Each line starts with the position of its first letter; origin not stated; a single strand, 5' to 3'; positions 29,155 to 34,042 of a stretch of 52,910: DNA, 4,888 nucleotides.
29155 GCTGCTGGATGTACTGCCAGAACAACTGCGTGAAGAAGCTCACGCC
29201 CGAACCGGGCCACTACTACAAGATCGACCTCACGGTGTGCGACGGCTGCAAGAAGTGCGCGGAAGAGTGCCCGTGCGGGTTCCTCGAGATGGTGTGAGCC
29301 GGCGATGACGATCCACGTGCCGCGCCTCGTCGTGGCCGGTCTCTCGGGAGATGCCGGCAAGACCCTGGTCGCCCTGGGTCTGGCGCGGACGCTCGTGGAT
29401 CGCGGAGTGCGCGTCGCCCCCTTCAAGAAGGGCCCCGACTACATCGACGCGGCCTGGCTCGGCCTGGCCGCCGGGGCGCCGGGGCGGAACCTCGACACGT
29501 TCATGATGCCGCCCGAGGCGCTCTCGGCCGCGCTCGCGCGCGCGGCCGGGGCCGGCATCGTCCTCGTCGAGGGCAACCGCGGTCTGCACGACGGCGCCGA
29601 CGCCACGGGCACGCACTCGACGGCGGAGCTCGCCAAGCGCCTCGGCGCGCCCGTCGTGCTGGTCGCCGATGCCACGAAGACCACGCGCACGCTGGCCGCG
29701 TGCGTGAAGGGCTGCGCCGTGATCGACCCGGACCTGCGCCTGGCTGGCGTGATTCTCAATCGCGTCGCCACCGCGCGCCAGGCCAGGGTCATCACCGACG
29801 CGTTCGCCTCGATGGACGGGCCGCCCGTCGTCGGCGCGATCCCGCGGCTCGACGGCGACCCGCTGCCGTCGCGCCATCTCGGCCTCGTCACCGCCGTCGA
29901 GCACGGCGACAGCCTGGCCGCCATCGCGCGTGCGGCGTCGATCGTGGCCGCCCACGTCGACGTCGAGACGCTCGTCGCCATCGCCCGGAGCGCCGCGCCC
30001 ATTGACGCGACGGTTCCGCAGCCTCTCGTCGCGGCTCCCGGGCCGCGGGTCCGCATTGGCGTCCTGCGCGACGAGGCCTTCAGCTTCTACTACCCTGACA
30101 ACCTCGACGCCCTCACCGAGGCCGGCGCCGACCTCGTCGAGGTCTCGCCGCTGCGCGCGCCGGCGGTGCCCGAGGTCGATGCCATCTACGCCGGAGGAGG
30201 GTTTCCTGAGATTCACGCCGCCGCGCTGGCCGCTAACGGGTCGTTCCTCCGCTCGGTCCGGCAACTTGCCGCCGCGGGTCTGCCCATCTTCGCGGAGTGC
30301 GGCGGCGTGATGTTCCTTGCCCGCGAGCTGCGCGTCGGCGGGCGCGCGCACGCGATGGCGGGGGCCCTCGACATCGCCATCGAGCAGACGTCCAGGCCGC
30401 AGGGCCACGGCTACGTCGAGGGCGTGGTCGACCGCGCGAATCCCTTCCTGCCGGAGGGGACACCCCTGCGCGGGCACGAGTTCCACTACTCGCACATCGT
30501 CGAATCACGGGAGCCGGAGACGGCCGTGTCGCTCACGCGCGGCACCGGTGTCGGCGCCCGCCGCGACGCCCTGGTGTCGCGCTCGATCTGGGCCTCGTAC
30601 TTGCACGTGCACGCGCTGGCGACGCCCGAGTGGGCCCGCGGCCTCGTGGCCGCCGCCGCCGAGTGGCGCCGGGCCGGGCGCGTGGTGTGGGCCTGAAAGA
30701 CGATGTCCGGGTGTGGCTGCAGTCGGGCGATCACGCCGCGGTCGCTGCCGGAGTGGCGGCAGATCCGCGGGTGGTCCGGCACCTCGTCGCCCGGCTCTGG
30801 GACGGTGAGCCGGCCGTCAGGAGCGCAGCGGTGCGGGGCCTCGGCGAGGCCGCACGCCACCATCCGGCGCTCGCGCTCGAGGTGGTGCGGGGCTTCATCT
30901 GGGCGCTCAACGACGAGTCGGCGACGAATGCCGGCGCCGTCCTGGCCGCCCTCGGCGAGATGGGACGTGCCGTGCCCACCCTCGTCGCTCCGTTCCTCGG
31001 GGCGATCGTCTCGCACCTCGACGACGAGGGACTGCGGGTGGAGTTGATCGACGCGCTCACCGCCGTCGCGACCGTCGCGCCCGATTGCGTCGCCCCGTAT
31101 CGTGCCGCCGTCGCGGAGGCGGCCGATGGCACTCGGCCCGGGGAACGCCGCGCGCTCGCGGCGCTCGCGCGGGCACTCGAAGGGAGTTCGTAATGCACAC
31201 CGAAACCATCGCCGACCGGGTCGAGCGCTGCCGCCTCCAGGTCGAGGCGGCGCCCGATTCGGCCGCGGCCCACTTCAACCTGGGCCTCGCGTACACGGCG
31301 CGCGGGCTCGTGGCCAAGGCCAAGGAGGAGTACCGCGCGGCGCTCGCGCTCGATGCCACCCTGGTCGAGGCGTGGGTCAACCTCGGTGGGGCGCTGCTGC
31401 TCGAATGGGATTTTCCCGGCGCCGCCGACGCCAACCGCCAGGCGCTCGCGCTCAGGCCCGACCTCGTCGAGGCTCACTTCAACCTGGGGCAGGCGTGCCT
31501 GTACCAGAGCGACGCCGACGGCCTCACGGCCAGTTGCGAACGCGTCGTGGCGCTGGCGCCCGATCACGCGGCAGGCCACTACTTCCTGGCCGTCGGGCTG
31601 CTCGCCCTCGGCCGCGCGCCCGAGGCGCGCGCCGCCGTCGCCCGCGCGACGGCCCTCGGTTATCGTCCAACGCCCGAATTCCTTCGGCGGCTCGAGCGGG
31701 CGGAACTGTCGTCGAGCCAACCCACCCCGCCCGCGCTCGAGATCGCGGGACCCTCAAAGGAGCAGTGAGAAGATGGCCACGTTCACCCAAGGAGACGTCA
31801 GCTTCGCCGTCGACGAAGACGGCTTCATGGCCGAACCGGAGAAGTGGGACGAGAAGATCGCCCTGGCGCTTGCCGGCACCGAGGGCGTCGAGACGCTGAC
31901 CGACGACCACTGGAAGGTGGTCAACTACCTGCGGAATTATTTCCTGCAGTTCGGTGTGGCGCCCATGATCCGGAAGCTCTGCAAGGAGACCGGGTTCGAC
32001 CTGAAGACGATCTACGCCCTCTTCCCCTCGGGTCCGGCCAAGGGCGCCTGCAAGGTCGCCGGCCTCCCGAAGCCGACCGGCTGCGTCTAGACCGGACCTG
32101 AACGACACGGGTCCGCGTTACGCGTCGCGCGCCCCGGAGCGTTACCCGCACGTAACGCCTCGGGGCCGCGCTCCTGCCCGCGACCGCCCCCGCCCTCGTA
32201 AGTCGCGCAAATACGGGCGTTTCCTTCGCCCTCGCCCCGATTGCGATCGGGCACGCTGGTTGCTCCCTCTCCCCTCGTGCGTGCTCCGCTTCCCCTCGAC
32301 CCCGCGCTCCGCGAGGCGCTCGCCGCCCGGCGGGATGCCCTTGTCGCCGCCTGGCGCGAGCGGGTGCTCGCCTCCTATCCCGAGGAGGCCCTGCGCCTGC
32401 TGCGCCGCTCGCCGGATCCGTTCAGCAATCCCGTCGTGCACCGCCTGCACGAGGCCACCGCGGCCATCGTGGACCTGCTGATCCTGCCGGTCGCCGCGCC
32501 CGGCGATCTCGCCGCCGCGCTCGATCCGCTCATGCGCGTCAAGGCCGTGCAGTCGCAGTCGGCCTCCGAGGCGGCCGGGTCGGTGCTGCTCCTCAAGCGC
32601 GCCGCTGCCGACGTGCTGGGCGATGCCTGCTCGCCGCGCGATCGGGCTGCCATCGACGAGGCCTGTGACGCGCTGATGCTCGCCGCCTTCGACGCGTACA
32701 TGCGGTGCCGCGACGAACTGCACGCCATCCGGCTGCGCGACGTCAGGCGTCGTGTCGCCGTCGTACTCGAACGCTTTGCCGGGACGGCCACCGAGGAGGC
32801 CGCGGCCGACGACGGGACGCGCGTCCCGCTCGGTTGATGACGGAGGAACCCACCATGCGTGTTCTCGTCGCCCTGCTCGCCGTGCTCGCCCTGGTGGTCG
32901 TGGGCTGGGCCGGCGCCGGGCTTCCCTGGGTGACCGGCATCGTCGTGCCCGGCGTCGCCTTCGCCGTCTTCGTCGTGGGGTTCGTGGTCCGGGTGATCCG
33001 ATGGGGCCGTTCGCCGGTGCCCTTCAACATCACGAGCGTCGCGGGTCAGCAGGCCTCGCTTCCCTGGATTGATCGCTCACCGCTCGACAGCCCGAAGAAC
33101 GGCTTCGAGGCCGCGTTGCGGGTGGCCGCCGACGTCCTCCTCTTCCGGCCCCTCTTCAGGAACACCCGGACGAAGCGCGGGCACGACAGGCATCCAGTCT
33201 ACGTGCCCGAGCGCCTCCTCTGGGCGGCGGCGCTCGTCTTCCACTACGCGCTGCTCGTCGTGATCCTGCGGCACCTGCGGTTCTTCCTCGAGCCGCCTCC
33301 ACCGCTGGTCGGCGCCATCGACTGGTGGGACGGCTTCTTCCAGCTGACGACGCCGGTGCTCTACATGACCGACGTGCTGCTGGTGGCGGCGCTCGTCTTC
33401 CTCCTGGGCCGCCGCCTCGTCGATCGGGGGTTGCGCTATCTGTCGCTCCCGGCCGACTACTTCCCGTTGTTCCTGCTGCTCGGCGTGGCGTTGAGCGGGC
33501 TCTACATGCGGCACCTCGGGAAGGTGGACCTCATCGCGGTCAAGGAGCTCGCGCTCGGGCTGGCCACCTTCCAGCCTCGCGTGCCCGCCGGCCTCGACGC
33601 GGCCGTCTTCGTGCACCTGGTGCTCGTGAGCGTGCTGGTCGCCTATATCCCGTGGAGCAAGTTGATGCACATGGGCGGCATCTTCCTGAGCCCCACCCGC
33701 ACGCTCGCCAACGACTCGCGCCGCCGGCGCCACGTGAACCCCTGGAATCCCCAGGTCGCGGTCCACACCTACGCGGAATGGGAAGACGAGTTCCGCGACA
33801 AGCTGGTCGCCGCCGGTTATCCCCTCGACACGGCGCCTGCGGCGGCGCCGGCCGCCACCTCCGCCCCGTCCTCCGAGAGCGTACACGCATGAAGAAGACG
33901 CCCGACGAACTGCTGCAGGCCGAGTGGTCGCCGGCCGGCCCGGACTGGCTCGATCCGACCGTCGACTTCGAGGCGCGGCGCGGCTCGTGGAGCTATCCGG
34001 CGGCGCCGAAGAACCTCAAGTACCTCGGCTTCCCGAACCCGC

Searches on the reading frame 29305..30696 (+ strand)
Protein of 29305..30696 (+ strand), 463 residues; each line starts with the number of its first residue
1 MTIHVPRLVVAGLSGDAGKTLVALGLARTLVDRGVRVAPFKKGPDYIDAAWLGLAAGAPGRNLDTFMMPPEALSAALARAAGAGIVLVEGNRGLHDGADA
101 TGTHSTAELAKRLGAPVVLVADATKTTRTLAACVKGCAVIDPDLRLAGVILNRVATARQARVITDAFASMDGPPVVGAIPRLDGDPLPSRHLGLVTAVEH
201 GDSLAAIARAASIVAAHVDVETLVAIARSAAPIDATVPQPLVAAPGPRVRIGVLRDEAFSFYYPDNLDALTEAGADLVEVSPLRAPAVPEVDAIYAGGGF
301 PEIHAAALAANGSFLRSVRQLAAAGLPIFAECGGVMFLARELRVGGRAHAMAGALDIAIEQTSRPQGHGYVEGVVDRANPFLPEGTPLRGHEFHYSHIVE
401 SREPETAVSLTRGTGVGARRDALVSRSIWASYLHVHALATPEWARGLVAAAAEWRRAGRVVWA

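Call 15: search_protein_families(library=pfam, proteins=[window:29305-30696:+], max_evalue=0.000001)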
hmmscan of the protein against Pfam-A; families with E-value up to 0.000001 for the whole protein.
window:29305-30696:+ (463 aa): 3 families
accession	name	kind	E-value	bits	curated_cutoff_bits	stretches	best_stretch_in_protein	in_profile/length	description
PF07685.20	GATase_3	-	3.4e-36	125.1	27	1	250-439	1-193/196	CobB/CobQ-like glutamine amidotransferase domain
PF13500.12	AAA_26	-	2.6e-15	57.3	27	1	80-183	96-192/198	AAA domain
PF01656.29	CbiA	-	1.3e-14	54.6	25.4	1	8-184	1-114/125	CobQ/CobB/MinD/ParA nucleotide binding domain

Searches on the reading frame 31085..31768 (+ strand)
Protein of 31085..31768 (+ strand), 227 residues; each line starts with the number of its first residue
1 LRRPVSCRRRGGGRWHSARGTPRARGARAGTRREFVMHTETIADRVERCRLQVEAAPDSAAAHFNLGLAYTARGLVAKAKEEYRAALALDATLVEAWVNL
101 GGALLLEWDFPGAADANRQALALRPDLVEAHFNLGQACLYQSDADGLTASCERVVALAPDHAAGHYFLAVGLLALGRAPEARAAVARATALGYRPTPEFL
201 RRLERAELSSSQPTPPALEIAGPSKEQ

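Call 15: search_protein_families(library=pfam, proteins=[window:31085-31768:+], max_evalue=0.000001)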
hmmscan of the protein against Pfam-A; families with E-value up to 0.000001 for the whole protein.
window:31085-31768:+ (227 aa): 6 families
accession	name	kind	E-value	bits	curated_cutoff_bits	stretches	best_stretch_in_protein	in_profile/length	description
PF13414.12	TPR_11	-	1.2e-13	51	26.8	0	111-137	11-37/42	TPR repeat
PF07719.23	TPR_2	-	1.1e-11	44.3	27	0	60-90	1-31/34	Tetratricopeptide repeat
PF13431.12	TPR_17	-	4.5e-11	42.6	24.4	0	54-80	7-33/34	Tetratricopeptide repeat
PF13432.12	TPR_16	-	3e-09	37.6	32.7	0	54-91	25-62/65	Tetratricopeptide repeat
PF00515.34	TPR_1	-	4.4e-09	36.2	27.8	0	60-90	1-31/34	Tetratricopeptide repeat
PF14559.12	TPR_19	-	1.2e-07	32.3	25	0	151-190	14-53/68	Tetratricopeptide repeat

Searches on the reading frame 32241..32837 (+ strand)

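Call 15: search_protein_families(library=pfam, proteins=[window:32241-32837:+], max_evalue=0.000001)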
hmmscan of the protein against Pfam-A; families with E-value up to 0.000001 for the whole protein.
window:32241-32837:+ (198 aa): 1 family
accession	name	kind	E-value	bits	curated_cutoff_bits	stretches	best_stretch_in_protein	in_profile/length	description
PF14361.12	RsbRD_N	-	2.4e-15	57.5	24.3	1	23-126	1-103/104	RsbT co-antagonist protein rsbRD N-terminal domain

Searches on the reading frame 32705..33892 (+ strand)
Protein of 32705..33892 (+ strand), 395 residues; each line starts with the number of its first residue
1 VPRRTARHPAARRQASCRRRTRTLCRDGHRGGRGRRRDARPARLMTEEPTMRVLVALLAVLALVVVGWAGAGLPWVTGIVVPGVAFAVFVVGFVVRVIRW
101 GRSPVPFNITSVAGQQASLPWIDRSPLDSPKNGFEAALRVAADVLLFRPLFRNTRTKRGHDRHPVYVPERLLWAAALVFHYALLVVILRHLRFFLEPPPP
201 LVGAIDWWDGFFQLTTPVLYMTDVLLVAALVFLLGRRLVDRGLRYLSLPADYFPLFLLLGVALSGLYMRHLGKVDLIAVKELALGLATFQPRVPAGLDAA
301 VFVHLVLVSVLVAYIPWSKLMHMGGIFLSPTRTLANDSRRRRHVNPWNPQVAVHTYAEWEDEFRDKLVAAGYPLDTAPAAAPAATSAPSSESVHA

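Call 15: search_protein_families(library=pfam, proteins=[window:32705-33892:+], max_evalue=0.000001)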
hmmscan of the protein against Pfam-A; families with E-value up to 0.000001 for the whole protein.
window:32705-33892:+ (395 aa): 1 family
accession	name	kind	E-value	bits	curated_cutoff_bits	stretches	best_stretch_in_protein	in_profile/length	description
PF02665.19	Nitrate_red_gam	-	1.4e-12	48.1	22.9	1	169-323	41-199/217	Nitrate reductase gamma subunit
